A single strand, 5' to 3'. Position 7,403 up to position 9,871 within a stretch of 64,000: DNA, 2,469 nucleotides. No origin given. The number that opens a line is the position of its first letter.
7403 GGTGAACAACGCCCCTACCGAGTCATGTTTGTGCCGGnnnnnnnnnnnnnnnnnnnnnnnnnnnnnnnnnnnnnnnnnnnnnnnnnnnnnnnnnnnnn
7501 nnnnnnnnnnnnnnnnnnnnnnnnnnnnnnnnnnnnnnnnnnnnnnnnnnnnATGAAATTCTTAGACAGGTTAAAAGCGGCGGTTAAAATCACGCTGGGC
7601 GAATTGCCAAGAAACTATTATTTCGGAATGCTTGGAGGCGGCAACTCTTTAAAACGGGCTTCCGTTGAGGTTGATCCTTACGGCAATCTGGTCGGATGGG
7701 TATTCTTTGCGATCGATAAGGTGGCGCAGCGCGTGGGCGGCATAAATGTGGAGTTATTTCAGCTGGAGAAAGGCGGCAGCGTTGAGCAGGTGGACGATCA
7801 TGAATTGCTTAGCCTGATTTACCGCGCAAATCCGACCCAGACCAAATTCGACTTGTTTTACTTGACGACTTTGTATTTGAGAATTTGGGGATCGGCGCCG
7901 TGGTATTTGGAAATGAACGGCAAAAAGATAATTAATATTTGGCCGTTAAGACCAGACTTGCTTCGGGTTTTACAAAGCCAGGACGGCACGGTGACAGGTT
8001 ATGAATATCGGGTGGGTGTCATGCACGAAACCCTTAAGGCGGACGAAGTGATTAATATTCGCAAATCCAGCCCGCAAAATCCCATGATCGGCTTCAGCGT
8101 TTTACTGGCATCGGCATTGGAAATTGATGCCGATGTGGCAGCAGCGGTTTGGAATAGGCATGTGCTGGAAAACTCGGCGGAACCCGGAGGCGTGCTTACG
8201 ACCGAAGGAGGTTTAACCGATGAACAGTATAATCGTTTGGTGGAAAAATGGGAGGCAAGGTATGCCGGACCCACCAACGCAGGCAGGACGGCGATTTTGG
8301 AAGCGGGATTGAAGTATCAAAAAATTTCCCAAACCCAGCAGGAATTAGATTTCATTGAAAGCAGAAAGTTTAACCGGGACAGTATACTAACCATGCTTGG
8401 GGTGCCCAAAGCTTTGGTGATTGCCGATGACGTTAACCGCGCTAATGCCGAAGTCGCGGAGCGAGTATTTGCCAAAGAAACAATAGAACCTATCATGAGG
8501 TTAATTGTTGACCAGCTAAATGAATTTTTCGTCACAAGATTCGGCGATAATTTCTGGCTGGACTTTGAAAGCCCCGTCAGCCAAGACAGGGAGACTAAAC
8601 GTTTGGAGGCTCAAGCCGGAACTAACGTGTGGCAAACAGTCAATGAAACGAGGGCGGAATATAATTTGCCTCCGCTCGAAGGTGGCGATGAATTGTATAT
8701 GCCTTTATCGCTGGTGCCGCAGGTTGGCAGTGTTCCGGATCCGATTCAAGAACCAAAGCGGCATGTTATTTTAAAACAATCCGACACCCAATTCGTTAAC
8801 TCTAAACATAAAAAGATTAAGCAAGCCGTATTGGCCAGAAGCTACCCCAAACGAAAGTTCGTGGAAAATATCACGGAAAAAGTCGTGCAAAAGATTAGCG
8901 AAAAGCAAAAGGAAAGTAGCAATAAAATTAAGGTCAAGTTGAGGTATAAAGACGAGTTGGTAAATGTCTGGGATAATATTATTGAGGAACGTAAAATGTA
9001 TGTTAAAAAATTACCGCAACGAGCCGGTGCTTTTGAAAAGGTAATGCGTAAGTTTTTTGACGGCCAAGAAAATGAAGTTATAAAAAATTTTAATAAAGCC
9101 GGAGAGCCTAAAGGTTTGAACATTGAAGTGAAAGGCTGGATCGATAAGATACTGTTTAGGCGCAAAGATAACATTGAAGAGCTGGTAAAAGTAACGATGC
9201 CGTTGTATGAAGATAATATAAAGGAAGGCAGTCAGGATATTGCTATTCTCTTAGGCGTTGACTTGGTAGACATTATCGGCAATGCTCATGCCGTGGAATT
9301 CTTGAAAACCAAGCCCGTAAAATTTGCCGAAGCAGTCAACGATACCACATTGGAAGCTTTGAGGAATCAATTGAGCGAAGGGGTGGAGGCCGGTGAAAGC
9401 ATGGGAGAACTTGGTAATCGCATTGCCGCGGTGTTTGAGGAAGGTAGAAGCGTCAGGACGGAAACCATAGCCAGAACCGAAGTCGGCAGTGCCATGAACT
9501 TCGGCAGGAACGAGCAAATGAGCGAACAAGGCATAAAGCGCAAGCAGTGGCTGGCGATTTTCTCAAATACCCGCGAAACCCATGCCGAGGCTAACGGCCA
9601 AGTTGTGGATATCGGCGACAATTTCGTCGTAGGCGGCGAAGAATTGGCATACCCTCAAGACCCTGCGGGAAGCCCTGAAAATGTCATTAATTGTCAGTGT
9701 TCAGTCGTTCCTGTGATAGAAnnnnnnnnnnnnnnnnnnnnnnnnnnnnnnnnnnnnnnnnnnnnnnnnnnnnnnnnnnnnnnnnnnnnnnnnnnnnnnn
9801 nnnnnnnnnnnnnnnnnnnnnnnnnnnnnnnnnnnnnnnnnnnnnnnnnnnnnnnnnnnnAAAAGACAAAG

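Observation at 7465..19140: Three copies of a promoter-leader-terminator module before the portal, protease and tail genes: likely antitermination-controlled late transcription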

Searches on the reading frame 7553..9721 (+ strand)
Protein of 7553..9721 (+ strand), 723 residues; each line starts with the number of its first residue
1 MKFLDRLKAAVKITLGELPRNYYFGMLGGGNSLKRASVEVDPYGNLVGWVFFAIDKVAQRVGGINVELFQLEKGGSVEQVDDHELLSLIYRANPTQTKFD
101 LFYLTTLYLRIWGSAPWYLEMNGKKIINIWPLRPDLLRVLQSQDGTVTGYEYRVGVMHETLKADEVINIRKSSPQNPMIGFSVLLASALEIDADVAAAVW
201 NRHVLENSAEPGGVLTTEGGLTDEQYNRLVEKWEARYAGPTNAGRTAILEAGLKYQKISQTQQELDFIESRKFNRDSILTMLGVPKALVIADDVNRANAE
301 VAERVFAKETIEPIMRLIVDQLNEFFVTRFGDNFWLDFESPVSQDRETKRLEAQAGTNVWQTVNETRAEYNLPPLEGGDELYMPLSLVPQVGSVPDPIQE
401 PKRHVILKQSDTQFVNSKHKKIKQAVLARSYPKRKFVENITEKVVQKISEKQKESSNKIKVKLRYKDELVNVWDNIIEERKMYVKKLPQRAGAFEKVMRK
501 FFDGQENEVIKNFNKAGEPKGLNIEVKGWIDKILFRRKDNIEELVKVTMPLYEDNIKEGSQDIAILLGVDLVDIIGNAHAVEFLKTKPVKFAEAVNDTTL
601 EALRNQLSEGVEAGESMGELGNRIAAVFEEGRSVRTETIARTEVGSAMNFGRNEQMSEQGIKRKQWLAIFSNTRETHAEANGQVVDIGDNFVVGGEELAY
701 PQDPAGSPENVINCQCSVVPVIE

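Call 16: search_protein_families(library=phrogs, proteins=[window:7553-9721:+], max_evalue=0.001)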
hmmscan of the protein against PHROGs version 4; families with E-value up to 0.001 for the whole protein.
window:7553-9721:+ (723 aa): 20 families
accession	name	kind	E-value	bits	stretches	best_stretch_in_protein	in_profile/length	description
phrog_2662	-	head and packaging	1.4e-122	411.7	1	48-722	68-709/717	portal protein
phrog_12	-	head and packaging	8.3e-71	240.8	1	36-518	81-505/646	portal protein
phrog_2468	-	head and packaging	4.8e-38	132.3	1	478-722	27-273/303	head morphogenesis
phrog_5929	-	head and packaging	9.8e-28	98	1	203-388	10-200/228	portal protein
phrog_859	-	head and packaging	3.9e-24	86.2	1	592-721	153-289/807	portal protein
phrog_6577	-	unknown function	2.6e-20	73.4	1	504-722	61-230/1066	-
phrog_3517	-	head and packaging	9e-20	72.3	1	632-722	231-329/371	head morphogenesis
phrog_2271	-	head and packaging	3.2e-17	62.5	1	38-383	42-394/859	portal protein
phrog_595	-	head and packaging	9.3e-16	59.2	1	593-722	176-298/513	head maturation protease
phrog_115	-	head and packaging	2.4e-13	51.1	1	598-723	205-319/665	minor head protein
phrog_21454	-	unknown function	7.4e-13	49.4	1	216-383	3-171/320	-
phrog_19443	-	head and packaging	3.4e-12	46.6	1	433-722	4-285/579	minor head protein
phrog_15127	-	head and packaging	5.4e-12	46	1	540-714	72-244/602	head protein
phrog_324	-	head and packaging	8e-09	36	1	601-723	204-319/624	head morphogenesis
phrog_21406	-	unknown function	9.9e-09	34.2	1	663-717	293-348/1668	-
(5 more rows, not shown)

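Call 17: search_protein_families(library=pfam, proteins=[window:7553-9721:+], max_evalue=0.01)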
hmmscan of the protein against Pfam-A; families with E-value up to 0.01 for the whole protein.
window:7553-9721:+ (723 aa): 2 families
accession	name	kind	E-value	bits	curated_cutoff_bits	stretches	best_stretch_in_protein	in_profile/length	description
PF04860.17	Phage_portal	-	3.9e-63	214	39.1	1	50-369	3-319/321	Phage portal protein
PF04233.19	Phage_Mu_F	-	3.6e-12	47.5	29.6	1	603-718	3-111/112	Phage Mu protein F like protein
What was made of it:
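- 7553..9724 (+): Operon 1 controlled by module 1: portal + MuF fusion. Calls 16, 17.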

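Call 23: find_related_loci(query=window:7553-9721:+, collection=viral_contigs, flank=4000)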
Query window:7553-9721:+ (723 aa) in viral_contigs; peptide patterns used: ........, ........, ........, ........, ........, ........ (x = any residue, [..] = any of these).
8 stretches matched a pattern, but none encodes a relative of the query by tblastn (E <= 1e-3).

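Call 24: find_related_loci(query=window:7553-9721:+, collection=genome_contigs, flank=4000)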
Query window:7553-9721:+ (723 aa) in genome_contigs; peptide patterns used: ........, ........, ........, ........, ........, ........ (x = any residue, [..] = any of these).
115 stretches matched a pattern, but none encodes a relative of the query by tblastn (E <= 1e-3).
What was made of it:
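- Tried and rejected: Single-protein scans for portal relatives in viral and genome collections found nothing (calls 23, 24).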

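Call 25: find_homologous_proteins(query=window:7553-9721:+, max_evalue=1e-20)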
Query window:7553-9721:+ (723 aa): 193 proteins with E <= 1e-20 among 8000 candidates; the best 120 are listed.
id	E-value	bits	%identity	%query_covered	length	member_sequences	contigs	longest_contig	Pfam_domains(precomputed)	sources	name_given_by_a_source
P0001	0.0e+0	1623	100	100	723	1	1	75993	PF04233.20,PF04860.18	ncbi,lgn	-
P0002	0.0e+0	1561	95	100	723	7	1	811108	PF04233.20,PF04860.18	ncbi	-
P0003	0.0e+0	1322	79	100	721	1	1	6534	PF04233.20,PF04860.18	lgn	-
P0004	0.0e+0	1101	67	100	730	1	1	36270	PF04233.20,PF04860.18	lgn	-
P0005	0.0e+0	1100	66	100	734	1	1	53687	PF04233.20,PF04860.18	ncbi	-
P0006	2.2e-295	1000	61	100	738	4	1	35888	PF04233.20,PF04860.18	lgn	-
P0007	2.0e-283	961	58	100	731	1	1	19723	PF04233.20,PF04860.18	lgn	-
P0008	7.3e-272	922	57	99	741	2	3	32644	PF04233.20,PF04860.18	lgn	-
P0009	2.1e-237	808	51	100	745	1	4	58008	PF04233.20,PF04860.18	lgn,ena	-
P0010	9.4e-232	790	51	100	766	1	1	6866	PF04233.20,PF04860.18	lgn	-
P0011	6.8e-230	784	49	100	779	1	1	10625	PF04233.20,PF04860.18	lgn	-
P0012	3.2e-229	781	51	99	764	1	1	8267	PF04233.20,PF04860.18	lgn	-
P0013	3.0e-226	772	51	98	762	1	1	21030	PF04233.20,PF04860.18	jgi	jgi:HK97 family phage portal protein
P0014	1.4e-223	763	50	100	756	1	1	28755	PF04233.20,PF04860.18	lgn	-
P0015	1.1e-219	750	50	98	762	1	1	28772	PF04233.20,PF04860.18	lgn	-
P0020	4.0e-214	731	47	100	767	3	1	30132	PF04233.20,PF04860.18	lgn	-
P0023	2.0e-203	696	47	100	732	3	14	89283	PF04233.20,PF04860.18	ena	-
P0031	6.1e-193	661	43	100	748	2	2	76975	PF04233.20,PF04860.18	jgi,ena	-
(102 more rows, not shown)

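Call 27: find_related_loci(query=A2, collection=metagenome_contigs, flank=10000)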
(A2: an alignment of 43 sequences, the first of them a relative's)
Query A2 (723 aa) in metagenome_contigs; peptide patterns used: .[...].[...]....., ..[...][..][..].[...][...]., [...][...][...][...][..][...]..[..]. (x = any residue, [..] = any of these).
600 stretches matched a pattern (row limit reached: there are more); 304 encode a relative of the query (tblastn E <= 1e-3); the best 80 are kept; 80 distinct loci.
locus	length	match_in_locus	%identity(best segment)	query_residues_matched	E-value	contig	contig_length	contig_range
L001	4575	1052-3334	42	2-722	0e+0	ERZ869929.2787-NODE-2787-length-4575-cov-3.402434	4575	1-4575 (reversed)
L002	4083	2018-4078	42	2-656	2e-170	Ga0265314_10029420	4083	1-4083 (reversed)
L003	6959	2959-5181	30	1-723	6e-88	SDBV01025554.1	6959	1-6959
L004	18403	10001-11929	30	49-723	5e-88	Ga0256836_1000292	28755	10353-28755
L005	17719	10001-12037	30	49-723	1e-87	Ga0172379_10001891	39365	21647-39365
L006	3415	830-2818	30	37-723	4e-89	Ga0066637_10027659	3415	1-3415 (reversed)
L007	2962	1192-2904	31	108-722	4e-90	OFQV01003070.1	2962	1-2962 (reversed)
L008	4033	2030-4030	30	30-704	1e-83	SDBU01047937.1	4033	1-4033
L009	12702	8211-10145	29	40-722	7e-81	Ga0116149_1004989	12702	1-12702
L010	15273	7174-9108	29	40-722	5e-79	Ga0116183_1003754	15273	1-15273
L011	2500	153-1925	28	43-722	2e-76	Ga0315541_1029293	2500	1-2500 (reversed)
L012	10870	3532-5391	28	43-723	4e-74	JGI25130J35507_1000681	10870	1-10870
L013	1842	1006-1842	43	2-280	2e-75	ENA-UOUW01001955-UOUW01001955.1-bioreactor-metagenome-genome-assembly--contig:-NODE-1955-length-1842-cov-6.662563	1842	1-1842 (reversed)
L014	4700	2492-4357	29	40-723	5e-71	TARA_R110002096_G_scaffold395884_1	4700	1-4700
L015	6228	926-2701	27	43-723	3e-69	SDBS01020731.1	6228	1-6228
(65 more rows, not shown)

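Call 28: find_related_loci(query=A2, collection=genome_contigs, flank=10000)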
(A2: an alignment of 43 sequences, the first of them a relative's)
Query A2 (723 aa) in genome_contigs; peptide patterns used: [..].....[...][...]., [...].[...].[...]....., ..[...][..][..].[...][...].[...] (x = any residue, [..] = any of these).
81 stretches matched a pattern; 31 encode a relative of the query (tblastn E <= 1e-3); 31 distinct loci.
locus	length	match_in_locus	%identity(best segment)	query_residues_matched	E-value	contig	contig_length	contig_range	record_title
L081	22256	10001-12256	44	1-723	0e+0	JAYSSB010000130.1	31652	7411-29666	MAG: Candidatus Gracilibacteria bacterium isolate GFS_12111 GFS_12111_129, whole genome shotgun sequence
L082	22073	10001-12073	39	23-723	1e-159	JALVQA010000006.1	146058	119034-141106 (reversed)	MAG: Candidatus Moraniibacteriota bacterium isolate A3_metabat2_scaf2bin.005 A3_NODE_25_length_146058_cov_4.111895, whol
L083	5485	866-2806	29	49-722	4e-80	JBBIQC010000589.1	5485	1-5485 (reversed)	MAG: Oscillatoriales cyanobacterium bin_317 isolate SIF170217_bin_317 NODE_12106_length_5485_cov_2.315654, whole genome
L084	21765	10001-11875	27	49-723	2e-55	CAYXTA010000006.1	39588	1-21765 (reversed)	MAG TPA_asm: uncultured Candidatus Saccharibacteria bacterium isolate ERP123247_co1_13 genome assembly, contig: NODE_584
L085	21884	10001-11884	34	20-723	3e-68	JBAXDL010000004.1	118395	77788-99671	MAG: bacterium isolate ELA218 MAG218_4, whole genome shotgun sequence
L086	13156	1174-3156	26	1-720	3e-49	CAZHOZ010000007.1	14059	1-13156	MAG TPA_asm: uncultured Candidatus Saccharibacteria bacterium isolate binchicken_co16_307 genome assembly, contig: NODE_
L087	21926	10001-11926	26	3-723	1e-60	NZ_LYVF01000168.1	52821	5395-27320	Desulfotomaculum copahuensis strain LMa1 LMA27_trimmed_contig_43, whole genome shotgun sequence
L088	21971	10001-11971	23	1-723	3e-43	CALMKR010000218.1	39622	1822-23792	MAG TPA_asm: uncultured bacterium isolate SRR5676466_bin.108_CONCOCT_v1.1_MAG genome assembly, contig: ERZ724530.85, who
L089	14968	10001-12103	23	28-722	2e-41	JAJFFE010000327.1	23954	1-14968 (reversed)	MAG: Planctomycetota bacterium isolate OFTM36 OFTM36_326, whole genome shotgun sequence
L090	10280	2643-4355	23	79-667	1e-30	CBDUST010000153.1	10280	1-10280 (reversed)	MAG TPA_asm: uncultured bacterium isolate SRR22302372_binner13_Refined_15 genome assembly, contig: ERZ25748031.951, whol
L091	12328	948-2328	28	82-721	1e-29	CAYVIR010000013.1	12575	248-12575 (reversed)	MAG TPA_asm: uncultured Candidatus Saccharibacteria bacterium isolate SRP286056_co2_143 genome assembly, contig: NODE_82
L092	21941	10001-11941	26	50-716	1e-49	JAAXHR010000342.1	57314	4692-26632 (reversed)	MAG: Dehalococcoidia bacterium isolate Plut_88894 unfiltered_Plut_88894_genomic_contig_1032653, whole genome shotgun seq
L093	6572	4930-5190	52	634-719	3e-23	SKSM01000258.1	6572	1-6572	MAG: Nitriliruptoraceae bacterium isolate CSSed162cmA_520R1 CSSed16-2cmA-54567, whole genome shotgun sequence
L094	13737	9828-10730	26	359-721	6e-19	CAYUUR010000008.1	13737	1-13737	MAG TPA_asm: uncultured Candidatus Saccharibacteria bacterium isolate SRP342105_co1_352 genome assembly, contig: NODE_60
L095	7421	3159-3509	38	601-718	9e-15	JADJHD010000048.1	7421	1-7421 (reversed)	MAG: Bacteroidales bacterium isolate Damh_18-Q3-R51-60_MAXAC.107 tig00082596-10-73850, whole genome shotgun sequence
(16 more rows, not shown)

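Call 29: find_related_loci(query=A2, collection=viral_contigs, flank=10000)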
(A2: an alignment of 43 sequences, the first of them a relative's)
Query A2 (723 aa) in viral_contigs; peptide patterns used: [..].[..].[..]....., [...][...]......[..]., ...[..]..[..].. (x = any residue, [..] = any of these).
600 stretches matched a pattern (row limit reached: there are more); 542 encode a relative of the query (tblastn E <= 1e-3); the best 80 are kept; 79 distinct loci.
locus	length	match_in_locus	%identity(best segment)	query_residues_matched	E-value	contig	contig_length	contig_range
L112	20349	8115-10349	43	1-722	0e+0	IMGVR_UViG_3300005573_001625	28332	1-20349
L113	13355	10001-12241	43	1-722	0e+0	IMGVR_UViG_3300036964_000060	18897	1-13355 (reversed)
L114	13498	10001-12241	43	1-722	0e+0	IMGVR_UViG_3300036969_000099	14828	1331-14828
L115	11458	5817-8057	43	1-722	0e+0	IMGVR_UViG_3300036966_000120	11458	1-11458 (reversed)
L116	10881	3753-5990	43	22-723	0e+0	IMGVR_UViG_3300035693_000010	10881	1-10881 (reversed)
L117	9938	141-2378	43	22-723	0e+0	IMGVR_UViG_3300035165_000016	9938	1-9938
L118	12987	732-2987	42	1-722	0e+0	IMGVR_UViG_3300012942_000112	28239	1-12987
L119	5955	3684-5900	41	3-722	0e+0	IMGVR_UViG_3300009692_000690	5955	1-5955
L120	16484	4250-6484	41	2-723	4e-176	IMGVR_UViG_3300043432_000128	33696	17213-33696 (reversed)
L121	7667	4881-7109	40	1-722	1e-175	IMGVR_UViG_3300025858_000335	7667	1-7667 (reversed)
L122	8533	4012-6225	41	1-723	3e-172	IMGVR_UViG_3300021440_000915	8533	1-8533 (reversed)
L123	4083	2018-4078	42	2-656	2e-170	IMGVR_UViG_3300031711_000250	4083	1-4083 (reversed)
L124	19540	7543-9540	37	41-723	2e-138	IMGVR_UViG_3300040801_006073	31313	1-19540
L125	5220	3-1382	41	285-722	3e-103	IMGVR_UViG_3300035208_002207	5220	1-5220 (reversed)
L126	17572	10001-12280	44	1-722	0e+0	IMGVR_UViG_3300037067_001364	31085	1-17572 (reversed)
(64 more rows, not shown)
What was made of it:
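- Tried and rejected: Profile-based scans were needed (calls 27-29).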

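Call 35: find_encoding_contigs(protein=P0001, flank=10000, max_places=3)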
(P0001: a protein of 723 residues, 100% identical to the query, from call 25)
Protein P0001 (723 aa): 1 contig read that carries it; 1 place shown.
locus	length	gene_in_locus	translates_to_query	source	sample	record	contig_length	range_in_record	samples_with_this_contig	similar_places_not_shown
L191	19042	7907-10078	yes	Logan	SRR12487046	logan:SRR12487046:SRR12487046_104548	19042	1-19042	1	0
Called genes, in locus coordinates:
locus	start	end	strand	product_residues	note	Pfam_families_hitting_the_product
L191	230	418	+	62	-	-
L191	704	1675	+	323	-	-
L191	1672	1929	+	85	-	-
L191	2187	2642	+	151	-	-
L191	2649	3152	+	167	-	-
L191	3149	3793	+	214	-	-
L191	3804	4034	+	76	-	-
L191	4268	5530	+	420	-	PF03602:Cons_hypoth95 (faint), PF01555:N6_N4_Mtase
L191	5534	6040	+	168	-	-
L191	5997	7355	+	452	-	-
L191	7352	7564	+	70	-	-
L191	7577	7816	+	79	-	-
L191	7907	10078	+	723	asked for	PF04860:Phage_portal, PF04233:Phage_Mu_F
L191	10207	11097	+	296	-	PF04586:Peptidase_S78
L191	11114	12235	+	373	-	PF05065:Phage_capsid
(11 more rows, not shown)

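Call 36: find_encoding_contigs(protein=P0002, flank=10000, max_places=3)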
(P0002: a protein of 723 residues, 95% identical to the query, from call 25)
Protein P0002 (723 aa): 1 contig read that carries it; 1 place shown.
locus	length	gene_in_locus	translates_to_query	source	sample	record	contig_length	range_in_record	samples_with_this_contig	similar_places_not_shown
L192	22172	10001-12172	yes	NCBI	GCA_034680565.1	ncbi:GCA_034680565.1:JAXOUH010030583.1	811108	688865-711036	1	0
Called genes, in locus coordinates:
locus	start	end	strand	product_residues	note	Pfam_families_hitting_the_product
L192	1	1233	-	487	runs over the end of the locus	-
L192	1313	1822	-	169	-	PF07963:N_methyl (weak)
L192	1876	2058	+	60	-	-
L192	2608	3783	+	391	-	PF13479:AAA_24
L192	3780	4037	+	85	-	-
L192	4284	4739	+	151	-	-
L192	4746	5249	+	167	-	-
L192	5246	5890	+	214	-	-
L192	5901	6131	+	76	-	-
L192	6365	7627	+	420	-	PF03602:Cons_hypoth95 (faint), PF01555:N6_N4_Mtase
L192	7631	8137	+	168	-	-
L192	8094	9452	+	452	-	-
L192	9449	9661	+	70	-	-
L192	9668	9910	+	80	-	-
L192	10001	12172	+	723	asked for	PF04860:Phage_portal, PF04233:Phage_Mu_F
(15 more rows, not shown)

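Call 43: find_encoding_contigs(protein=P0004, flank=10000, max_places=1)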
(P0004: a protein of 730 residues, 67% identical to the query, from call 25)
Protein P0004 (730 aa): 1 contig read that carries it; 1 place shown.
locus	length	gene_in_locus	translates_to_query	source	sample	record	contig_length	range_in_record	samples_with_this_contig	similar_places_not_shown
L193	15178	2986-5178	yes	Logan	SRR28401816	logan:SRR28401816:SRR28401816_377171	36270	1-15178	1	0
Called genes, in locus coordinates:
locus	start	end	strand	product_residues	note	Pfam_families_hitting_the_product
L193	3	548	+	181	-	?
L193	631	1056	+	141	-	-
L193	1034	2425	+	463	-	-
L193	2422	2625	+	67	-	-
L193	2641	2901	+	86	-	-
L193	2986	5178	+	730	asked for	PF04860:Phage_portal, PF04233:Phage_Mu_F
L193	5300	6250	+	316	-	PF04586:Peptidase_S78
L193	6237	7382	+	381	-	PF05065:Phage_capsid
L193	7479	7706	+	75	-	-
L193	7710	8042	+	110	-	-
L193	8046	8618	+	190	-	PF05135:Phage_connect_1, PF24163:HCP, PF05135:Phage_connect_1 (weak)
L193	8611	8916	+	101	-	-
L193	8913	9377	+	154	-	-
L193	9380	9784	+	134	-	-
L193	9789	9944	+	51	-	-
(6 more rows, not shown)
